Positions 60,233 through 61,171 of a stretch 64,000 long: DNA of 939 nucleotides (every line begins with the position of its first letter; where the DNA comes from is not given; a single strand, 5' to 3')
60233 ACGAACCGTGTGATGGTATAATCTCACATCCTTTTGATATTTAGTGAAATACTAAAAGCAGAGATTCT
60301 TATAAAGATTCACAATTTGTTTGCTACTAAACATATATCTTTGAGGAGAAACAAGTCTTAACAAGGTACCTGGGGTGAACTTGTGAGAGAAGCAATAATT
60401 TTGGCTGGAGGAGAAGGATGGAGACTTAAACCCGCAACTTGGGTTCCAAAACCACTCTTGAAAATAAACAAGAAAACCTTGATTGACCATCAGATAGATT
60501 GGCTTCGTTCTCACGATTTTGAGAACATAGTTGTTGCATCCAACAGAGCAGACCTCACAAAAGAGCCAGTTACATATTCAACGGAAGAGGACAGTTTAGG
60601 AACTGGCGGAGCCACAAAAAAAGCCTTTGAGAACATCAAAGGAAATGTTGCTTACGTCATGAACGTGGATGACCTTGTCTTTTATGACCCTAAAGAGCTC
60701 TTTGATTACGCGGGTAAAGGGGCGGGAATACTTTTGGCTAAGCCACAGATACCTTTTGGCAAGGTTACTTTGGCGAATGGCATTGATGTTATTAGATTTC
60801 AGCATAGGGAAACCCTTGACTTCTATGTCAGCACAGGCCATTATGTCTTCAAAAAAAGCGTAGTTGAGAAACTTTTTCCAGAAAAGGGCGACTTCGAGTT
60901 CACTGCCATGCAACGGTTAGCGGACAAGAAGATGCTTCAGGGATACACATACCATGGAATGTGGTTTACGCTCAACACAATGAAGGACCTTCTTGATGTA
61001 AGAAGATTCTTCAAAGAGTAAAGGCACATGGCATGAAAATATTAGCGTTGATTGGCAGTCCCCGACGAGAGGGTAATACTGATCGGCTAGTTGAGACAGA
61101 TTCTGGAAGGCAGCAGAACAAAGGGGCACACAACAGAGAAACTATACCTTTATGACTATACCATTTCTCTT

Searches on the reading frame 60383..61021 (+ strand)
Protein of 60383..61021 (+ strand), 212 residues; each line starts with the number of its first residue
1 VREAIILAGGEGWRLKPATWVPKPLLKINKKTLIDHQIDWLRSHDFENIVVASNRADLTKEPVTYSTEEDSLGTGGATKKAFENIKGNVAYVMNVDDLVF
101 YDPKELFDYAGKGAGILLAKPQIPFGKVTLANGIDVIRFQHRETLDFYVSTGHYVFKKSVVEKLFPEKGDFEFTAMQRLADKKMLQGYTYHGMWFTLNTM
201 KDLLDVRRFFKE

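Call 72: search_protein_families(library=pfam, proteins=[window:60383-61021:+], max_evalue=0.0001)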
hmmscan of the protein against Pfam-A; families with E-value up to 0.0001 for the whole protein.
window:60383-61021:+ (212 aa): 2 families
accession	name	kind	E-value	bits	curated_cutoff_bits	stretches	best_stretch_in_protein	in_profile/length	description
PF00483.29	NTP_transferase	-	2.2e-15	57.3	21.2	1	4-209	2-241/245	Nucleotidyl transferase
PF12804.13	NTP_transf_3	-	6.1e-12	46.4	27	1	4-103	1-101/160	MobA-like NTP transferase domain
